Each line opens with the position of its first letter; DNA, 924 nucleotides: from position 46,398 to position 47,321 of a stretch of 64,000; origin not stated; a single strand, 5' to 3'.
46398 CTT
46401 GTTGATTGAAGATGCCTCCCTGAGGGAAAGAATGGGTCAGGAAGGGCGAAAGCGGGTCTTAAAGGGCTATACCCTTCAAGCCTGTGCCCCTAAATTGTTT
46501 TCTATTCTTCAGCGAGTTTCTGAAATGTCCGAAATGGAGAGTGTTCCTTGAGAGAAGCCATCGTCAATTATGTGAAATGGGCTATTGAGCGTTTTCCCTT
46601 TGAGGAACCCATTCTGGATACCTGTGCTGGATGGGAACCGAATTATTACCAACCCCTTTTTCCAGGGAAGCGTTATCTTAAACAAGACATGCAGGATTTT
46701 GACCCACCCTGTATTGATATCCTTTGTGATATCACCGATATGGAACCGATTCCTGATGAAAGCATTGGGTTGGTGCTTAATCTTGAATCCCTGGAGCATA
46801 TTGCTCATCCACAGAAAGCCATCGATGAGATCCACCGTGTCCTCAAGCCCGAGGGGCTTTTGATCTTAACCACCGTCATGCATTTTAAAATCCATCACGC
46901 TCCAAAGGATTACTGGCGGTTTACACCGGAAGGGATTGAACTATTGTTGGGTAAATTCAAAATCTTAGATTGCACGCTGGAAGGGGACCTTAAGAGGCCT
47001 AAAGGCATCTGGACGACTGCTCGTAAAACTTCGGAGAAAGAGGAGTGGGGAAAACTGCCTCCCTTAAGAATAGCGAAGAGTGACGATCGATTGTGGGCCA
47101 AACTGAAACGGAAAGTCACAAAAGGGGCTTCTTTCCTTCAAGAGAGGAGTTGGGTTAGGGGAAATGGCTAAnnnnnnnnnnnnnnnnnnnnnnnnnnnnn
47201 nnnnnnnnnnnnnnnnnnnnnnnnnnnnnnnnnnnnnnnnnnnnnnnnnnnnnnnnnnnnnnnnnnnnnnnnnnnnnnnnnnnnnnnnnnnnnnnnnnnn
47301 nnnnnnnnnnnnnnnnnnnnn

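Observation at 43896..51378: Five SAM-methyltransferases and repeated methyltransferase-glycosyltransferase gene modules with internal paralogy in one glycan locus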

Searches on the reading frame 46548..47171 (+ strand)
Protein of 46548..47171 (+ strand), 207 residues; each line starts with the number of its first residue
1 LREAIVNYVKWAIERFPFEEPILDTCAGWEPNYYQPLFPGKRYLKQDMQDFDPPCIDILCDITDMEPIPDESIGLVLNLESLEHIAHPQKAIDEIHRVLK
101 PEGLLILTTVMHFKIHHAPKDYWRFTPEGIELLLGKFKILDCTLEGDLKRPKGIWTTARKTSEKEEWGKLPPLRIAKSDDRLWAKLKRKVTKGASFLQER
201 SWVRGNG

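Call 4: search_protein_families(library=pfam, proteins=[window:46548-47171:+], max_evalue=0.01)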
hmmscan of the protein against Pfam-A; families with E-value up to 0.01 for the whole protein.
window:46548-47171:+ (207 aa): 5 families
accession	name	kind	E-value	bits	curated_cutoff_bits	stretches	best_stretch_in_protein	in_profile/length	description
PF08241.18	Methyltransf_11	-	1.1e-11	45.7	21.2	1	58-107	47-95/95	Methyltransferase domain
PF13489.12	Methyltransf_23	-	9e-07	29.2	27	1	60-117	77-127/164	Methyltransferase domain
PF13847.12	Methyltransf_31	-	6.3e-06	26.4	27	1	59-111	60-113/145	Methyltransferase domain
PF13649.12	Methyltransf_25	-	3.9e-05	24.7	27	1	58-103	51-97/97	Methyltransferase domain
PF08242.18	Methyltransf_12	-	0.0011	20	30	1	66-105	62-98/98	Methyltransferase domain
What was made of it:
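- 46548..47171 (+): MT2, a short class I SAM methyltransferase with a variant motif I (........). Its start overlaps the GTb stop by 4 nt. Pfam Methyltransf_11 (call 4).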

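Call 10: search_protein_families(library=ncbifam, proteins=[window:46548-47171:+], max_evalue=0.001)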
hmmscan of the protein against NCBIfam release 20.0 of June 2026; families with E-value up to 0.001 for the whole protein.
window:46548-47171:+ (207 aa): 4 families
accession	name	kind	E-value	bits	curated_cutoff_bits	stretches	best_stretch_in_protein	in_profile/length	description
NF045667.1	MTase_DVU1556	equivalog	3.2e-05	23.5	155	1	66-112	78-124/213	DVU_1556 family methyltransferase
NF045823.1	PthPhpthDimycoMt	equivalog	4.3e-05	22.8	300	1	54-110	113-169/256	phthiotriol/phenolphthiotriol dimycocerosates methyltransferase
TIGR01983.1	UbiG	equivalog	4.8e-05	22.8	102.95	1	62-110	106-154/228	bifunctional 2-polyprenyl-6-hydroxyphenol methylase/3-demethylubiquinol 3-O-methyltransferase UbiG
NF045825.1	FAmtase_mtf2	equivalog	0.0003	20.1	400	1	66-110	117-161/248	fatty-acid O-methyltransferase Mtf2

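Call 25: search_solved_structures(query=window:46548-47171:+, max_evalue=0.01)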
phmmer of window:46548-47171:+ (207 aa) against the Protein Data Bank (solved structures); distinct sequences matched with E-value up to 0.01: 3.
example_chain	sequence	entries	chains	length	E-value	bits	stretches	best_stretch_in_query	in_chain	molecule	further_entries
4pne_A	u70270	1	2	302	0.0012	21.4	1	57-113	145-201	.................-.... protein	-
6uak_A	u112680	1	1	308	0.0071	18.9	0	42-114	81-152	SAM dependent methyltransferase LahSB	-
2avn_A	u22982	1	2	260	0.0097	18.5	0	67-112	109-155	ubiquinone/menaquinone biosynthesis methyltransferase-related protein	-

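Call 49: find_homologous_proteins(query=window:46548-47171:+, max_evalue=0.001)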
Query window:46548-47171:+ (207 aa): 410 proteins with E <= 0.001 among 488 candidates; the best 120 are listed.
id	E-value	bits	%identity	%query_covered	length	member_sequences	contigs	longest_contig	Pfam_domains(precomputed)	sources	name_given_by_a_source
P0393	3.4e-141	486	100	100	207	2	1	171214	PF13847.13,PF13489.13,PF08241.19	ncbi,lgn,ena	-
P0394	1.6e-126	438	93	97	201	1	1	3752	PF13847.13,PF13489.13,PF08241.19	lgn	-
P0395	3.2e-124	431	94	94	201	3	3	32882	PF13847.13,PF13489.13,PF08241.19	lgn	-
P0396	2.4e-121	421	92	94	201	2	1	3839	PF13847.13,PF13489.13,PF08241.19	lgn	-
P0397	1.4e-119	415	90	93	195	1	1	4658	PF13847.13,PF13489.13,PF08241.19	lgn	-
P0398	2.9e-119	414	89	94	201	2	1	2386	PF13847.13,PF13489.13,PF08241.19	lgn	-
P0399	1.8e-115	402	88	92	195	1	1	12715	PF08241.19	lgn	-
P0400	9.4e-115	400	88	89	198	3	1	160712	PF13489.13,PF08241.19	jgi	jgi:SAM-dependent methyltransferase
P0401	6.6e-113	394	84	93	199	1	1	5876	PF13847.13,PF13489.13,PF08241.19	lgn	-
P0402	1.0e-112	393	85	93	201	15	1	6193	PF13847.13,PF13489.13,PF08241.19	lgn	-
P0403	2.2e-112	392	84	93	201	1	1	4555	PF13847.13,PF13489.13,PF08241.19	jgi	-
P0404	2.3e-112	392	86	93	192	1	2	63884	PF13847.13,PF13489.13,PF08241.19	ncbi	-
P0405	3.2e-112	391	86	93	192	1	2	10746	PF13847.13,PF13489.13,PF08241.19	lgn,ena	-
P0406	5.0e-112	391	85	92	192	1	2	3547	PF13489.13,PF08241.19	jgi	jgi:SAM-dependent methyltransferase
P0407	6.7e-112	390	85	92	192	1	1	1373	PF13489.13,PF08241.19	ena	-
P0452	1.5e-106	373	81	93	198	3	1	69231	PF13489.13,PF08241.19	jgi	jgi:SAM-dependent methyltransferase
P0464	3.6e-106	372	78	97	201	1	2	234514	PF13847.13,PF13489.13,PF08241.19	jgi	jgi:SAM-dependent methyltransferase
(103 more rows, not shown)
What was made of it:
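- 46548..47171 (+): 410 homolog clusters; the 120 listed are 74-94% identical (plus the identical sequence) and all single-domain (call 49).
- MT2 homologs are 74-94% identical across the 120 clusters listed, of 410 found (call 49), which indicates purifying selection. MT2 is the most conserved protein of the block, at 74-94% identity over the 120 homolog clusters listed (call 49).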

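Call 50: find_encoding_contigs(protein=P0464, flank=8000, max_places=1)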
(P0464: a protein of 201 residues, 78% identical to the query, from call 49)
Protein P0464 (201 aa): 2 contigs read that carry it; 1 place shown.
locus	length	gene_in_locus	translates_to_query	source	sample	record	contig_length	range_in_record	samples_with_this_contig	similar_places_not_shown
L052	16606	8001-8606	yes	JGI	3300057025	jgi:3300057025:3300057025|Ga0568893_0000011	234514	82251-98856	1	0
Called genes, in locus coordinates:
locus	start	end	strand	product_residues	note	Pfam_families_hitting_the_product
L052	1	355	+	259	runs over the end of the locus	PF00535:Glycos_transf_2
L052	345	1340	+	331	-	PF04321:RmlD_sub_bind, PF01073:3Beta_HSD, PF01370:Epimerase, PF02719:Polysacc_synt_2, PF16363:GDP_Man_Dehyd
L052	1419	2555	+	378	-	PF01041:DegT_DnrJ_EryC1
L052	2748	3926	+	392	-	PF20706:GT4-conflict (faint), PF13439:Glyco_transf_4, PF13579:Glyco_trans_4_4, PF00534:Glycos_transf_1, PF13692:Glyco_trans_1_4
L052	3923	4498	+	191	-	PF00132:Hexapep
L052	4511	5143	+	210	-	PF13489:Methyltransf_23, PF08241:Methyltransf_11 (faint), PF08242:Methyltransf_12 (faint)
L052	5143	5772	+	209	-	PF13489:Methyltransf_23, PF08241:Methyltransf_11, PF13649:Methyltransf_25 (weak), PF13847:Methyltransf_31 (faint)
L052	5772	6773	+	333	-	PF13692:Glyco_trans_1_4, PF00534:Glycos_transf_1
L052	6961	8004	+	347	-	PF13524:Glyco_trans_1_2, PF13692:Glyco_trans_1_4, PF00534:Glycos_transf_1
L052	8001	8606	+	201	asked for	PF13489:Methyltransf_23 (weak), PF08241:Methyltransf_11, PF13847:Methyltransf_31 (weak)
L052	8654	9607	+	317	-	PF00535:Glycos_transf_2, PF13641:Glyco_tranf_2_3, PF13632:Glyco_trans_2_3 (weak)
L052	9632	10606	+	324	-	PF00535:Glycos_transf_2, PF13641:Glyco_tranf_2_3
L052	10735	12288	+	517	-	PF01663:Phosphodiest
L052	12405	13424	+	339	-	PF01408:GFO_IDH_MocA, PF02894:GFO_IDH_MocA_C, PF22725:GFO_IDH_MocA_C3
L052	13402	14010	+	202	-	PF25084:LbH_EIF2B, PF00132:Hexapep, PF25087:GMPPB_C (weak), PF14602:Hexapep_2 (weak)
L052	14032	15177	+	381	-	PF02350:Epimerase_2, PF13579:Glyco_trans_4_4 (faint)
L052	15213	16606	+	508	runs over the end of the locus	PF13231:PMT_2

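Call 51: find_encoding_contigs(protein=P0452, flank=8000, max_places=1)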
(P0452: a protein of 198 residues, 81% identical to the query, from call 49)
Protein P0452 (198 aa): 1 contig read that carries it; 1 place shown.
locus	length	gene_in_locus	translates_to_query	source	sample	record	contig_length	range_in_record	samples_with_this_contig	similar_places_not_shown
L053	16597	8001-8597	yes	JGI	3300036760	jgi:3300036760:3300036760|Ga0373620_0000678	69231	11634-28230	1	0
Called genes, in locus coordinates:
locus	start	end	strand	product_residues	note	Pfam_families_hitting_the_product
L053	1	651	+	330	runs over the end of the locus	PF04321:RmlD_sub_bind, PF01073:3Beta_HSD, PF01370:Epimerase, PF02719:Polysacc_synt_2, PF07993:NAD_binding_4 (faint), PF16363:GDP_Man_Dehyd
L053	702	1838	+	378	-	PF01041:DegT_DnrJ_EryC1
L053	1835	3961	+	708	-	PF13489:Methyltransf_23, PF08241:Methyltransf_11, PF08242:Methyltransf_12 (weak), PF13649:Methyltransf_25, PF13439:Glyco_transf_4, PF13579:Glyco_trans_4_4, PF00534:Glycos_transf_1, PF13692:Glyco_trans_1_4, +1 more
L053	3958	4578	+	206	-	PF21711:DCTN5 (faint), PF00132:Hexapep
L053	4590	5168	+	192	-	PF25087:GMPPB_C (faint), PF00132:Hexapep, PF14602:Hexapep_2 (weak)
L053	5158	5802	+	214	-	PF13489:Methyltransf_23, PF08241:Methyltransf_11 (faint), PF08242:Methyltransf_12 (weak)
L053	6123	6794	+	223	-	PF13692:Glyco_trans_1_4, PF00534:Glycos_transf_1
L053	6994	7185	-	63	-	-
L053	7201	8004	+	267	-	PF13692:Glyco_trans_1_4 (weak), PF13524:Glyco_trans_1_2, PF00534:Glycos_transf_1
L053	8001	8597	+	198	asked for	PF13489:Methyltransf_23 (weak), PF08241:Methyltransf_11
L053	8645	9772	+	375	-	PF00534:Glycos_transf_1, PF13692:Glyco_trans_1_4, PF13524:Glyco_trans_1_2 (weak)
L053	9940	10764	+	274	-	PF00535:Glycos_transf_2, PF10111:Glyco_tranf_2_2, PF13641:Glyco_tranf_2_3 (faint)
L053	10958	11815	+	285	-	PF00535:Glycos_transf_2, PF13641:Glyco_tranf_2_3, PF13632:Glyco_trans_2_3 (weak)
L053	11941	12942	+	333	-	PF01408:GFO_IDH_MocA, PF02894:GFO_IDH_MocA_C, PF22725:GFO_IDH_MocA_C3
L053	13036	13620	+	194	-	PF25084:LbH_EIF2B (weak), PF00132:Hexapep, PF25087:GMPPB_C, PF14602:Hexapep_2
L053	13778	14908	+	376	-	PF02350:Epimerase_2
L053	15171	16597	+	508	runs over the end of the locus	PF13231:PMT_2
